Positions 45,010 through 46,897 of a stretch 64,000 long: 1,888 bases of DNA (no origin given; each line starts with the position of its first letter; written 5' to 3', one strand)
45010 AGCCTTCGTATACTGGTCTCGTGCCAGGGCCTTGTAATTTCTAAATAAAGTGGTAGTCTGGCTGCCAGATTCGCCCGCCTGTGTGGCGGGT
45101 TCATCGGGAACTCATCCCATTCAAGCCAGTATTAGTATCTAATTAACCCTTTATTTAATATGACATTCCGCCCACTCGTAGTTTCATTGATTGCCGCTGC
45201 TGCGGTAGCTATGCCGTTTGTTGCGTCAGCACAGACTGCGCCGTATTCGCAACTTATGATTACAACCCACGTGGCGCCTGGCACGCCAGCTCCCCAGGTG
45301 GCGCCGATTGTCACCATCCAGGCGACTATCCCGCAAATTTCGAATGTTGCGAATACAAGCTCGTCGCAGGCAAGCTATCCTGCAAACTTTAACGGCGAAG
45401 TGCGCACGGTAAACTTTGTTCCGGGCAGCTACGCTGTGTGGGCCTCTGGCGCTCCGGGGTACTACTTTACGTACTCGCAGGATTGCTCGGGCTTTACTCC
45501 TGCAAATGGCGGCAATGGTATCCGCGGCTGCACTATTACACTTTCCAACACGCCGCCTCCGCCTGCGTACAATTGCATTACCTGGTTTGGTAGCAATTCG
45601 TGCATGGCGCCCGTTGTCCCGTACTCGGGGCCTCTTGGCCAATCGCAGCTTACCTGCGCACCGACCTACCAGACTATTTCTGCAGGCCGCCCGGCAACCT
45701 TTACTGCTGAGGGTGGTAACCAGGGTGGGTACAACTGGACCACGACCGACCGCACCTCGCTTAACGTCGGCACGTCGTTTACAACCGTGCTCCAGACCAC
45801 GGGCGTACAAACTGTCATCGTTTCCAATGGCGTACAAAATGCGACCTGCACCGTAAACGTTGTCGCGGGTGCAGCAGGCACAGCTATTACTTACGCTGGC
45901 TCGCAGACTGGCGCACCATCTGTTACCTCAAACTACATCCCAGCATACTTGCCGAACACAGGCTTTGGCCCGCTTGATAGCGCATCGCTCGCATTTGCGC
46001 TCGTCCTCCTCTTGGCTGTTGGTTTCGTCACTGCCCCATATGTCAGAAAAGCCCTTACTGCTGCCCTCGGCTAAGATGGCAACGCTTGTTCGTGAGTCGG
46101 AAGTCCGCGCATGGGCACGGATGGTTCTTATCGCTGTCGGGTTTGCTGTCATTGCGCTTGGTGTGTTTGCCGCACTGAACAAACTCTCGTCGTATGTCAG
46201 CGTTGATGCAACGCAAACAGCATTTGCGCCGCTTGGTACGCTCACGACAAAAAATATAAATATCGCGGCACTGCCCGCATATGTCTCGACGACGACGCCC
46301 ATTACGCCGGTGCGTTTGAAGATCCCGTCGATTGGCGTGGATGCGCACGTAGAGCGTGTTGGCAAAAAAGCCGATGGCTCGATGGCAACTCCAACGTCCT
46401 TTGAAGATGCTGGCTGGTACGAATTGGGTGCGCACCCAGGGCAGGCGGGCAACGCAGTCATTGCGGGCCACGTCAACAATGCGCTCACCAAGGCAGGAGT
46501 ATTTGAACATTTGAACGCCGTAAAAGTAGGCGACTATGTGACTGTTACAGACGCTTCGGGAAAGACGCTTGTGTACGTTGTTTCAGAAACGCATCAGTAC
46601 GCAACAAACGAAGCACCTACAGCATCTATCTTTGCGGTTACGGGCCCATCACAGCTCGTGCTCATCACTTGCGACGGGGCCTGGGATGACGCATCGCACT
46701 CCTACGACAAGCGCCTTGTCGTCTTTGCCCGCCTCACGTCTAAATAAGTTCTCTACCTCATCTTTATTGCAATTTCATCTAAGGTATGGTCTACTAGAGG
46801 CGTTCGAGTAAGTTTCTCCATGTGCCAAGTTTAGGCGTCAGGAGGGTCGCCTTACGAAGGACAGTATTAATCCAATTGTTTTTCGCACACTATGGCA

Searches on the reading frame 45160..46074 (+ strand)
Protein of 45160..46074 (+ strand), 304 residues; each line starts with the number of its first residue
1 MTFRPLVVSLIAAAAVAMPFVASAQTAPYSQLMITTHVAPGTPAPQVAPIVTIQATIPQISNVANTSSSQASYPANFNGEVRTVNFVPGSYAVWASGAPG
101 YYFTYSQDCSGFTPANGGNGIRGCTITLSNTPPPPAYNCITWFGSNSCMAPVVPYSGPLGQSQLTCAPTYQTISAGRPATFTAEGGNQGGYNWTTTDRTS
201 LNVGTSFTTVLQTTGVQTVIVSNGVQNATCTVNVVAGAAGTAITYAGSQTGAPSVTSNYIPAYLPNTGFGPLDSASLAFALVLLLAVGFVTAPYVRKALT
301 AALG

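Call 3: search_protein_families(library=pfam, proteins=[window:45160-46074:+], max_evalue=0.01)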
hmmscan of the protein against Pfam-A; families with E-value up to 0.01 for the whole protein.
window:45160-46074:+ (304 aa): 0 families

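Call 11: search_protein_families(library=ncbifam, proteins=[window:45160-46074:+], max_evalue=1)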
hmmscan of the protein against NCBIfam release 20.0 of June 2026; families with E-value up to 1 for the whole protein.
window:45160-46074:+ (304 aa): 0 families

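Call 50: find_homologous_proteins(query=window:45160-46071:+, max_evalue=0.001)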
Query window:45160-46071:+ (304 aa): 27 proteins with E <= 0.001 among 8000 candidates.
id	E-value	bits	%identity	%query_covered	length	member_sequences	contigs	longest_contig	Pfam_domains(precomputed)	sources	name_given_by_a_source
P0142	2.4e-191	653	100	100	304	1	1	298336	-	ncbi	-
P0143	2.5e-134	465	72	100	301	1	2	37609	-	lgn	-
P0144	2.1e-100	354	58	100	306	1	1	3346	-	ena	-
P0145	4.8e-98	346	58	100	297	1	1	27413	-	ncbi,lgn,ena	-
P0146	2.6e-93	331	54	100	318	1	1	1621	-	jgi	jgi:hypothetical protein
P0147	5.2e-93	330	57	100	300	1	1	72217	-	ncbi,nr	ncbi:hypothetical protein K2Q00_02725 [Patescibacteria group bacterium]|nr:hypothetical protein [Pat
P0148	6.9e-93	329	58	100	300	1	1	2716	-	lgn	-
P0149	1.5e-92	328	59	100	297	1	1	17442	-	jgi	jgi:hypothetical protein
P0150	5.8e-90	320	57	100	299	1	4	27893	-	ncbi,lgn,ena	-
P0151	1.5e-89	319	57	100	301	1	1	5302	PF00801.27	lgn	-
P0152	2.6e-89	318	56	100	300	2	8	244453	-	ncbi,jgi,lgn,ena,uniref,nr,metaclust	ncbi:hypothetical protein A2419_00670 [Candidatus Adlerbacteria bacterium RIFOXYC1_FULL_48_26]|unire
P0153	8.4e-85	303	53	100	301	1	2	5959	-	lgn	-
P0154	2.6e-84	301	53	100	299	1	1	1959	-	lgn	-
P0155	2.9e-84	301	54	92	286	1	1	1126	-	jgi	jgi:hypothetical protein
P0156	4.5e-81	291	56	95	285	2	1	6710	-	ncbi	-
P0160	1.1e-79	286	54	93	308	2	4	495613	-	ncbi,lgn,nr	ncbi:MAG: hypothetical protein NT019_02315 [Candidatus Adlerbacteria bacterium]|nr:hypothetical prot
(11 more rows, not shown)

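Call 62: predict_structure(alignment_id=A4)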
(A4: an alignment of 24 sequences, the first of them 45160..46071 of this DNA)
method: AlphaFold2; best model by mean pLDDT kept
length: 304 residues; sequences in the alignment: 24
mean_pLDDT: 71.6   pTM: 0.41
mean pLDDT of the five models: 71.6, 71.5, 69.1, 66.3, 65.4
residues with pLDDT >= 90: 41; 70-90: 148; 50-70: 50; < 50: 65
segments of 3 or more residues with pLDDT < 50: 20-26, 137-160, 239-272
pLDDT, mean of each block of 10 residues (from residue 1): 59 58 57 90 87 88 71 90 87 86 86 68 87 57 40 42 81 86 78 86 85 88 86 72 39 36 43 65 79 71 70
secondary structure, 60 per line:
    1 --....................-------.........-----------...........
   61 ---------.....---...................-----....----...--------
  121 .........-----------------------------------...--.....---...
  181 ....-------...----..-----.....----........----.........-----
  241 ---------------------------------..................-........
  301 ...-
elements in order: H3-22 E30-38 E50-60 E70-74 E78-96 E102-105 E110-112 E121-129 E165-167 E170-174 E178-184 E192-194 E206-210 E215-222 E227-235 H274-291 H293-303

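Call 65: fold_search(model_id=the predicted structure, library=pdb)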
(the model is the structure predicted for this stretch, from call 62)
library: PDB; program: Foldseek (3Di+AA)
matches with E <= 10: 1961; with E <= 0.001: 44
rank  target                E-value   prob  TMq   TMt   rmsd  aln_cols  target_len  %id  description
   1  4xb8_B                1.2e-05  1.00  0.21  0.17  11.7       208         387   12  Crystal structure of Dscam1 isoform 9.44, N-terminal four Ig domains (with zinc) (released 2015-12-16)
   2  4x83_A                1.4e-05  1.00  0.20  0.17  12.2       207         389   13  Crystal structure of Dscam1 isoform 7.44, N-terminal four Ig domains (released 2015-12-16)
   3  7z47_G                1.7e-05  1.00  0.23  0.08  17.2       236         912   13  Tail of bacteriophage SU10 (released 2022-08-10)
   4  4x9f_A                1.7e-05  1.00  0.19  0.15  12.6       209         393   12  Crystal structure of Dscam1 isoform 6.9, N-terminal four Ig domains (released 2015-12-16)
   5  4x9h_A                2.2e-05  1.00  0.20  0.16  13.1       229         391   12  Crystal structure of Dscam1 isoform 8.4, N-terminal four Ig domains (released 2015-12-16)
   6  4x9b_A                2.4e-05  1.00  0.20  0.17  12.2       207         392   12  Crystal structure of Dscam1 isoform 4.44, N-terminal four Ig domains (released 2015-12-16)
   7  4x8x_B                2.4e-05  1.00  0.21  0.17  12.0       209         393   12  Crystal structure of Dscam1 isoform 1.9, N-terminal four Ig domains (released 2015-12-16)
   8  4x9f_B                3.2e-05  1.00  0.20  0.16  12.0       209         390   12  Crystal structure of Dscam1 isoform 6.9, N-terminal four Ig domains (released 2015-12-16)
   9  4x9i_A                3.4e-05  1.00  0.21  0.17  12.8       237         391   11  Crystal structure of Dscam1 isoform 9.44, N-terminal four Ig domains (released 2015-12-16)
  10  3dmk_B                4.7e-05  1.00  0.21  0.11  12.6       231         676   12  Crystal structure of Down Syndrome Cell Adhesion Molecule (DSCAM) isoform 1.30.30, N-terminal eight Ig domains (released 2008-10-07)
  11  2v5s_B                5.6e-05  1.00  0.20  0.16  12.5       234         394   12  Structural basis for Dscam isoform specificity (released 2007-09-11)
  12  2v5m_A                6.2e-05  1.00  0.20  0.16  12.1       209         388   12  Structural basis for Dscam isoform specificity (released 2007-09-11)
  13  4x83_D                6.6e-05  0.99  0.19  0.15  13.2       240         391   11  Crystal structure of Dscam1 isoform 7.44, N-terminal four Ig domains (released 2015-12-16)
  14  4x8x_A                8.2e-05  1.00  0.20  0.17  13.2       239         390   11  Crystal structure of Dscam1 isoform 1.9, N-terminal four Ig domains (released 2015-12-16)
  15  7kbp_C                1.4e-04  0.97  0.19  0.25  16.5       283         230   11  Herceptin Diabody with R83T, E85C Mutations (released 2021-03-10)
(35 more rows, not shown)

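Call 66: find_encoding_contigs(protein=P0152, flank=2500, max_places=3)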
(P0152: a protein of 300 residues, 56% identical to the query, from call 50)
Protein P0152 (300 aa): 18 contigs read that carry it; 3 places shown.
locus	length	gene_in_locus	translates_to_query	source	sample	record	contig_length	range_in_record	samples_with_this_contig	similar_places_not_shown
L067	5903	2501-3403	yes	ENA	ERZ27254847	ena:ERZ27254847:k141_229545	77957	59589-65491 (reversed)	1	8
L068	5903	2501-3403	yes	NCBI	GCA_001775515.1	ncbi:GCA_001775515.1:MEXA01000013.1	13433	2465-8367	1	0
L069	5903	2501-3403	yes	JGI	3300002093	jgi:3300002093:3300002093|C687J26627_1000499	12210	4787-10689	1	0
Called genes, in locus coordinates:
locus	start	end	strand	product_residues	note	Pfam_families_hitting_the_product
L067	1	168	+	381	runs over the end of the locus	PF07907:YibE_F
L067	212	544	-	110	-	-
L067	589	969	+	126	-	-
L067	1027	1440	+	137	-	PF01475:FUR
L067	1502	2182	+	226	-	PF02535:Zip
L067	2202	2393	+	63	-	-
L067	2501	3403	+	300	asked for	-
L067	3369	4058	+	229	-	PF04203:Sortase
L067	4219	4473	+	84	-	PF00076:RRM_1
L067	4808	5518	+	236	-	PF00730:HhH-GPD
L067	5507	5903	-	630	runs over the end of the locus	PF00753:Lactamase_B, PF23023:Anti-Pycsar_Apyc1 (faint), PF12706:Lactamase_B_2, PF22505:RNase_J_b_CASP, PF17770:RNase_J_C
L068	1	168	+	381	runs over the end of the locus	PF07907:YibE_F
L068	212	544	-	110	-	-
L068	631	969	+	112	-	-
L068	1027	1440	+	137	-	PF01475:FUR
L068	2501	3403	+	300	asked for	-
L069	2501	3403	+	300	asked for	-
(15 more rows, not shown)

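Call 67: find_encoding_contigs(protein=P0160, flank=2500, max_places=2)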
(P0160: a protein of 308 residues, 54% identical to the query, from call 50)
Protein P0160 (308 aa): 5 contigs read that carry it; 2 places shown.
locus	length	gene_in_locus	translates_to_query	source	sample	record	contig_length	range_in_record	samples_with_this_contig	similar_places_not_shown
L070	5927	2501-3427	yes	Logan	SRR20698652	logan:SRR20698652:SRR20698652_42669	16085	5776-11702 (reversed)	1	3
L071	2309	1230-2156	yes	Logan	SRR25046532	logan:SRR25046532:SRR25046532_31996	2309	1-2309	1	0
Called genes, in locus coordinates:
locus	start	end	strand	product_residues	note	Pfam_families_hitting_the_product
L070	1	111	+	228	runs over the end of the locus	PF02698:DUF218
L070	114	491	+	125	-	PF01641:SelR, PF08271:Zn_Ribbon_TF (faint)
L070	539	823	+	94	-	-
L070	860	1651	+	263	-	-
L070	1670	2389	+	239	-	PF02535:Zip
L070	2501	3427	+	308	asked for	-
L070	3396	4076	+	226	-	PF04203:Sortase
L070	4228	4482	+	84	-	PF00076:RRM_1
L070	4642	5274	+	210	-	PF00730:HhH-GPD, PF00633:HHH (weak)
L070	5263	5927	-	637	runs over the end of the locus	PF00753:Lactamase_B, PF12706:Lactamase_B_2, PF22505:RNase_J_b_CASP, PF17770:RNase_J_C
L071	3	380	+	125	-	?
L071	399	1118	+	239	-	PF02535:Zip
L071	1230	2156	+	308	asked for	-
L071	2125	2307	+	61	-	?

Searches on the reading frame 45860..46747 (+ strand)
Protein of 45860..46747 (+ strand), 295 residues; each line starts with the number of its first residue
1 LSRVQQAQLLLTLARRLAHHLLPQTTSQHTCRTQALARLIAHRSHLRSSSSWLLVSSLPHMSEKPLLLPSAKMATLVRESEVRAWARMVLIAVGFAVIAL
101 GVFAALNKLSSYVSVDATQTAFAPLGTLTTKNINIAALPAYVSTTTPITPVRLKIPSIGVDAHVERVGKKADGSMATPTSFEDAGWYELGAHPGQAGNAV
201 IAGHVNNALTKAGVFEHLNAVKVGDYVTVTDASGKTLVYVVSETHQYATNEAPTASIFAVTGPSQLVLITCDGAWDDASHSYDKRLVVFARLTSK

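Call 3: search_protein_families(library=pfam, proteins=[window:45860-46747:+], max_evalue=0.01)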
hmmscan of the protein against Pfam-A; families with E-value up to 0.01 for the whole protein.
window:45860-46747:+ (295 aa): 1 family
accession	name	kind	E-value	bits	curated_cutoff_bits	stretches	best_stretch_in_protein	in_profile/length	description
PF04203.18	Sortase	-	6e-25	87.8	26.6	1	153-292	1-124/125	Sortase domain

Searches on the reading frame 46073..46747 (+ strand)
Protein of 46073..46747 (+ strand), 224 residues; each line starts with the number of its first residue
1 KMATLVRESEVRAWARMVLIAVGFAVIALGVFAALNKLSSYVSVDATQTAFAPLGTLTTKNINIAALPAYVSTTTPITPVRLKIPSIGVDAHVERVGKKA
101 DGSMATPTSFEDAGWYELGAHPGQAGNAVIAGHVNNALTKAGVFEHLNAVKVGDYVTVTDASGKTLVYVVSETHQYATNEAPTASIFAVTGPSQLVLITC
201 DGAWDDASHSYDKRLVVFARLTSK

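Call 11: search_protein_families(library=ncbifam, proteins=[window:46073-46747:+], max_evalue=1)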
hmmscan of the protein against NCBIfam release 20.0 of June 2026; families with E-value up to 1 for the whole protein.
window:46073-46747:+ (224 aa): 10 families
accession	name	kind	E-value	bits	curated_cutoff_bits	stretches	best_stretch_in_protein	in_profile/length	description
NF033748.1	class_F_sortase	subfamily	6.7e-41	139.5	166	1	75-222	7-155/155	class F sortase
NF033747.1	class_E_sortase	subfamily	5.9e-11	42.6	160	1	81-223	73-207/211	class E sortase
TIGR01076.1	sortase_fam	subfamily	4.9e-09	36.1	39.35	1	113-204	27-115/136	sortase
TIGR03784.1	marine_sortase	equivalog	6e-09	35.8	158.25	1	113-217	78-172/174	class GN sortase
NF033745.1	class_C_sortase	subfamily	2e-06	27.7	160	1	123-202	132-206/220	class C sortase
NF058671.1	sortase_SrtD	exception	3.4e-06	26.9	140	1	17-200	3-168/187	class D sortase, LPxTATN-specific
NF033746.1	class_D_sortase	subfamily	4.2e-05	23.4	165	1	114-200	38-114/135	class D sortase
NF041681.1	HGxxPAAW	subfamily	0.014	15.4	33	1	12-40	7-34/55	HGxxPAAW family protein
NF041144.1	expansin_EXLX1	subfamily_domain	0.073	12.4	100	1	116-175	6-63/194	expansin EXLX1 family cellulose-binding protein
NF011595.0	PRK15020.1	equivalog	0.15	11.1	226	1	3-44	204-243/267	ethanolamine utilization cob(I)yrinic acid a,c-diamide adenosyltransferase EutT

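Call 28: search_solved_structures(query=window:46076-46744:+, max_evalue=0.001)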
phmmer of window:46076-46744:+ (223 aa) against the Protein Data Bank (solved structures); distinct sequences matched with E-value up to 0.001: 2.
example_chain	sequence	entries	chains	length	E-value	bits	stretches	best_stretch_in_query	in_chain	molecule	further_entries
8t28_A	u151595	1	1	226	9.4e-05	25.4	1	78-200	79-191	Class C sortase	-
4d70_A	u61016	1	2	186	0.00088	22.2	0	109-201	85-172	SORTASE FAMILY PROTEIN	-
